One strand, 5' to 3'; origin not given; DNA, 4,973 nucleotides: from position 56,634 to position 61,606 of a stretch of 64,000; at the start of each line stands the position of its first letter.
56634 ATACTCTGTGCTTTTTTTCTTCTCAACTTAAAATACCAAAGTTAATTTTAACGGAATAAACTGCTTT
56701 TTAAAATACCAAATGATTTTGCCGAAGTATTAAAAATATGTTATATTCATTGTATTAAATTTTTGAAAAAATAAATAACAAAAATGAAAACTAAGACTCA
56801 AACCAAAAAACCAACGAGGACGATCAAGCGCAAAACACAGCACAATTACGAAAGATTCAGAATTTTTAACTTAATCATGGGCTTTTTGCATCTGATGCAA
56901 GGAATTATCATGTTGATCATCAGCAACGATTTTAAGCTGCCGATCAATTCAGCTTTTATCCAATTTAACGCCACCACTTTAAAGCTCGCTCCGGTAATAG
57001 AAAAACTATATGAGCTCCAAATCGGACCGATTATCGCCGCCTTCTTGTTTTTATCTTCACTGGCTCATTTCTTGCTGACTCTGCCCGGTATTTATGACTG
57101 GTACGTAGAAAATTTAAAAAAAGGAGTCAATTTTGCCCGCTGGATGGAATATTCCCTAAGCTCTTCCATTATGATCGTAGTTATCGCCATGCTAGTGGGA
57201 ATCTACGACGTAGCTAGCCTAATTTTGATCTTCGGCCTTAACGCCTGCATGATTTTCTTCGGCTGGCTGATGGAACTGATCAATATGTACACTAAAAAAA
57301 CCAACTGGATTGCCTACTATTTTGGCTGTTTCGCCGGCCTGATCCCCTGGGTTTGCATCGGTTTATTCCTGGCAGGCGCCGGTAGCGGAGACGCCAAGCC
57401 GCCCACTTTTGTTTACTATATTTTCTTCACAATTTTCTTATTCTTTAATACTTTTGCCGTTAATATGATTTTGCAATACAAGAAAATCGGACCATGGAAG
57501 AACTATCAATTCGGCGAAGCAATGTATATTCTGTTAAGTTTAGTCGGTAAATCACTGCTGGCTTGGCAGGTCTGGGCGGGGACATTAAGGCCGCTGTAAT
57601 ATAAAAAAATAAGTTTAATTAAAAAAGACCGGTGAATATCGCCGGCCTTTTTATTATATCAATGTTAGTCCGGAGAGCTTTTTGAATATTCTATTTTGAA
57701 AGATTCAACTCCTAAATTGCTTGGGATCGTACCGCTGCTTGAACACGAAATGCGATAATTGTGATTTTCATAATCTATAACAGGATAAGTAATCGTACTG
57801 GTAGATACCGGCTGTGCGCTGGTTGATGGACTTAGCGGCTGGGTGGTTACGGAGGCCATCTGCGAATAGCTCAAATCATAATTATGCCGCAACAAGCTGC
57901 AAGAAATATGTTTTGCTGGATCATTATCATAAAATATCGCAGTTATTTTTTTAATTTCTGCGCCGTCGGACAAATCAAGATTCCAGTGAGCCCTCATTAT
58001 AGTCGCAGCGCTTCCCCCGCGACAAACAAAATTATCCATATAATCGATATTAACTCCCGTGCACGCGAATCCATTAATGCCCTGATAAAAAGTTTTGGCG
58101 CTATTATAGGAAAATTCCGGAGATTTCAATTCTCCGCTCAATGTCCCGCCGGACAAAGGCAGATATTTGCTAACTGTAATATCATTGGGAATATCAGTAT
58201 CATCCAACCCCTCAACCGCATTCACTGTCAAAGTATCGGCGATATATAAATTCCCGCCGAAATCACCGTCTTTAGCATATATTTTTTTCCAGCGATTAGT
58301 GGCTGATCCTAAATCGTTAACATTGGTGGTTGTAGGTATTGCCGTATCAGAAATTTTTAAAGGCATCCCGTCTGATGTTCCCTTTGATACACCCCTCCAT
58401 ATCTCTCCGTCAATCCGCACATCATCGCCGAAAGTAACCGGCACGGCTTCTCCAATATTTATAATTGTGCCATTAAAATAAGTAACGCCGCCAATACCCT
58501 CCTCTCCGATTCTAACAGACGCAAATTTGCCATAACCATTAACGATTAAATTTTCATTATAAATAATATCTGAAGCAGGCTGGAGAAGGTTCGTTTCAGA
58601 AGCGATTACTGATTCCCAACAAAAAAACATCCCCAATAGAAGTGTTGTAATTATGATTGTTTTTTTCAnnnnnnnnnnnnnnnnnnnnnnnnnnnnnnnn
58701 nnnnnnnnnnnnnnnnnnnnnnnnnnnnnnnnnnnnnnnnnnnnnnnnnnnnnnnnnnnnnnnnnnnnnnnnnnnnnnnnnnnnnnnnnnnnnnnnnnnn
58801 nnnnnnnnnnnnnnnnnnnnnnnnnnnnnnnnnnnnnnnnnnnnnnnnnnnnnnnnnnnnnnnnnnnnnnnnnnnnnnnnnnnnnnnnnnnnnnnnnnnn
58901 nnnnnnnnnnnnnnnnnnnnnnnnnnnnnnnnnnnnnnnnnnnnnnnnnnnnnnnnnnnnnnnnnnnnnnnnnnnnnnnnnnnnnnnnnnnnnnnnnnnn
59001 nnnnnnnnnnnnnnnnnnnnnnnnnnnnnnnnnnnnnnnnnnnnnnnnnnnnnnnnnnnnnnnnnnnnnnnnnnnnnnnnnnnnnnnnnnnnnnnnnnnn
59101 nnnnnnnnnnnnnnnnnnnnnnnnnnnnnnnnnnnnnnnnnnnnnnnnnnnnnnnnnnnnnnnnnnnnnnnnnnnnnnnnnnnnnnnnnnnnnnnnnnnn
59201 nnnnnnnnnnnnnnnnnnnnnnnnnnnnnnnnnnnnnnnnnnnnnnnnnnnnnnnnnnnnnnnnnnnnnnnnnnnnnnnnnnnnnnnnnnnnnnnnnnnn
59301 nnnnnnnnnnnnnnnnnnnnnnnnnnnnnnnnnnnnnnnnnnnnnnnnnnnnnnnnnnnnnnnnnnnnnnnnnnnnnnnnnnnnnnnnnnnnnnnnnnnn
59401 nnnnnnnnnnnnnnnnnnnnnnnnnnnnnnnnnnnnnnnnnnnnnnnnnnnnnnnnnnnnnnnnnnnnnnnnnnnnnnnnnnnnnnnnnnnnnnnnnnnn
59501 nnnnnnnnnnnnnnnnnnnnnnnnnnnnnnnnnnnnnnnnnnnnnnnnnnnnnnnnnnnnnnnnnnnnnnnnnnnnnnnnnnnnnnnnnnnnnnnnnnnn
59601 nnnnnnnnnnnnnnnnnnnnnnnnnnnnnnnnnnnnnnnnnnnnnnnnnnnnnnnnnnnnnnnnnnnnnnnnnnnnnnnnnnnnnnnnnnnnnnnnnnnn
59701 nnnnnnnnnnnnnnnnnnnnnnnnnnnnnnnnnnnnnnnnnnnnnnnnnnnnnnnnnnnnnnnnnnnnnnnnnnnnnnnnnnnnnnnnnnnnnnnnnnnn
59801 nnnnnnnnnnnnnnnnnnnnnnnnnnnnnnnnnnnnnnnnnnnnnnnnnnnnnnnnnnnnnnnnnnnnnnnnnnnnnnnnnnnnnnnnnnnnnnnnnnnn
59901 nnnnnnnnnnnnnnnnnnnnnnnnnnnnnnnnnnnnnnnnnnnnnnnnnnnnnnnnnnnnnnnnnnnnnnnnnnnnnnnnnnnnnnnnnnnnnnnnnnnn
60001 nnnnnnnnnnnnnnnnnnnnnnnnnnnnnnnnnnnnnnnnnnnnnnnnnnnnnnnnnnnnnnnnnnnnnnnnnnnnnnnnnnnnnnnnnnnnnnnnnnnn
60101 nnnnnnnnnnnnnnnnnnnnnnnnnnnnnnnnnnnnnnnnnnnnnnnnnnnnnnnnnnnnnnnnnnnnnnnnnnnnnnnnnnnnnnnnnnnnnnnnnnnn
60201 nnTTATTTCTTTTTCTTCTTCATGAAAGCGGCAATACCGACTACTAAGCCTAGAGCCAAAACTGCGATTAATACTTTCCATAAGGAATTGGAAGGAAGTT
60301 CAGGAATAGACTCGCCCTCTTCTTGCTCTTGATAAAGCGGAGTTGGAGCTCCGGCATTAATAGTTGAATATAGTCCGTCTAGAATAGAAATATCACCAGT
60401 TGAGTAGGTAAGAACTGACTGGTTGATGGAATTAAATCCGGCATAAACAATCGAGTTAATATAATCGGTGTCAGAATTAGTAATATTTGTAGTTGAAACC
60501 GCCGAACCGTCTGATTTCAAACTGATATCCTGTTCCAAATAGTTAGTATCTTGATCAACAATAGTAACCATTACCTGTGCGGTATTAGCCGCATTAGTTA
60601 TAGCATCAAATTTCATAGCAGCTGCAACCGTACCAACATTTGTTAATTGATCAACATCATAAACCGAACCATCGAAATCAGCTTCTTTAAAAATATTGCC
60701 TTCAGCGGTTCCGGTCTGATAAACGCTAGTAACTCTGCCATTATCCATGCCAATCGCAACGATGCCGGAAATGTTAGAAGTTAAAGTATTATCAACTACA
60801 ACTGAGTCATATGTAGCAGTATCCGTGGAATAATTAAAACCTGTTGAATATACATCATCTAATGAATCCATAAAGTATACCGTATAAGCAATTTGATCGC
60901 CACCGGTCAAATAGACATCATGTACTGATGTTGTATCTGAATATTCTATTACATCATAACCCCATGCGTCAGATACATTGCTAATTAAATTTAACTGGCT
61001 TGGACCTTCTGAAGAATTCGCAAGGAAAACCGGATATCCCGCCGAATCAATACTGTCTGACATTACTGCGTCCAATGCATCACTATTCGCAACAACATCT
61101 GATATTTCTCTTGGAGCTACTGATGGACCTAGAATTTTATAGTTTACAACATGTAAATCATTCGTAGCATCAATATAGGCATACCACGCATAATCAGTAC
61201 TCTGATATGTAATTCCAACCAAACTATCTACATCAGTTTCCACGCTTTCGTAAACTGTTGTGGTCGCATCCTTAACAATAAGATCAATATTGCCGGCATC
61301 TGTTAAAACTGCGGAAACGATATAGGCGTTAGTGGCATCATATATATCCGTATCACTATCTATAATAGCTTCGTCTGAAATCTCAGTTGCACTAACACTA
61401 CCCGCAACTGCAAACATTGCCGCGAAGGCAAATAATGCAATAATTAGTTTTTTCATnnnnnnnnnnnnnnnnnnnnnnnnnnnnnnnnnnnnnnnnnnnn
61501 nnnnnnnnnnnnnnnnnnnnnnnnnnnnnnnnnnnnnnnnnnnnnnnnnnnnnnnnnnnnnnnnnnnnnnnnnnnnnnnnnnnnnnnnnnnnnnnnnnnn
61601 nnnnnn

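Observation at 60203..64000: Paralogous surface-protein family with a conserved tripartite C-terminus (PELPxN motif, TM helix, poly-basic tail): a candidate novel sorting signal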

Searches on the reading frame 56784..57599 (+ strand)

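Call 17: search_protein_families(library=pfam, proteins=[window:56784-57599:+], max_evalue=0.01)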
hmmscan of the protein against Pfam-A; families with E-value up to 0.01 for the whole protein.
window:56784-57599:+ (271 aa): 2 families
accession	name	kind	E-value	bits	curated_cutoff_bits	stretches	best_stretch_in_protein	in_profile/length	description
PF18761.7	Heliorhodopsin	-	1.6e-97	326.1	26.7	1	26-268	2-242/242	Heliorhodopsin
PF12430.13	ABA_GPCR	-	0.00091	19.5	22.1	1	52-150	45-131/180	Abscisic acid G-protein coupled receptor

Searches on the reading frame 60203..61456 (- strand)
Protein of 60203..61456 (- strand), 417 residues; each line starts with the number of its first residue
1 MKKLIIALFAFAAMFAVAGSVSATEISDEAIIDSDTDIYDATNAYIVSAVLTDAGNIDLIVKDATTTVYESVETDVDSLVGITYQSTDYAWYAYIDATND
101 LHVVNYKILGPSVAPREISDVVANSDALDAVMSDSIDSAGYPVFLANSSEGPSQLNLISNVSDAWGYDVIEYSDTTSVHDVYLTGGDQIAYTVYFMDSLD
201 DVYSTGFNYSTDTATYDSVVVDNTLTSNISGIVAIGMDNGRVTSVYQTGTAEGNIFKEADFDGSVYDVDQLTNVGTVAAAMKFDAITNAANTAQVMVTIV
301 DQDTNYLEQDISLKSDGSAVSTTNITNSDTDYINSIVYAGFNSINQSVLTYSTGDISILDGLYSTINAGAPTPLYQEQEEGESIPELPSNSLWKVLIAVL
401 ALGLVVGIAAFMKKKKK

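Call 9: search_protein_families(library=ncbifam, proteins=[window:60203-61456:-], max_evalue=10)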
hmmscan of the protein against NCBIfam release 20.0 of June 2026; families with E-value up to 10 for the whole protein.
window:60203-61456:- (417 aa): 1 family
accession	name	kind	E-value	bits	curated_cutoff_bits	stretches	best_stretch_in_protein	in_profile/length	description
NF053514.2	JUQZ_fam_ocin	equivalog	0.018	15.3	40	1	1-39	1-40/107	BLB8/JUQZ-1 family protein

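Call 10: search_protein_families(library=pfam, proteins=[window:60203-61456:-], max_evalue=10)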
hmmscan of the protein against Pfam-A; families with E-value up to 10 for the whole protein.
window:60203-61456:- (417 aa): 1 family
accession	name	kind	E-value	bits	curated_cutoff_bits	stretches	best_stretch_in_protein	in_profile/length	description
PF23616.1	Ig_GEX2_N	-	0.74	10.4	27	0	287-346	14-72/105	GEX2 N-terminal Ig-like domain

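Call 11: find_encoding_contigs(protein=window:60203-61456:-, flank=10000, max_places=6)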
Protein window:60203-61456:- (417 aa): no gene with exactly this product is on record in the collection.

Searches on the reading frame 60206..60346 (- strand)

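Call 47: search_protein_families(library=ncbifam, proteins=[window:60206-60322:-], max_evalue=10)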
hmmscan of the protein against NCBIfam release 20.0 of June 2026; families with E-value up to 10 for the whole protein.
seq(39 aa): 2 families
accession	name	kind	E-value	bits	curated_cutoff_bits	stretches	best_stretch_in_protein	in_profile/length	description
TIGR01167.1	LPXTG_anchor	domain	0.066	13.9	15.9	1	18-38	12-33/34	LPXTG cell wall anchor domain-containing protein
TIGR03024.1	arch_PEF_CTERM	domain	2.9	8.3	23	0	6-37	1-25/25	PEF-CTERM sorting domain-containing protein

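Call 90: search_protein_families(library=pfam, proteins=[window:60206-60346:-], max_evalue=10)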
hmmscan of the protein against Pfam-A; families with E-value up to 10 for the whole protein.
seq(47 aa): 1 family
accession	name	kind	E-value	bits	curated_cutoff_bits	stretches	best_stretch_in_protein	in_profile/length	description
PF13273.12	DUF4064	-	0.063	14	32.1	1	6-47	44-84/102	Protein of unknown function (DUF4064)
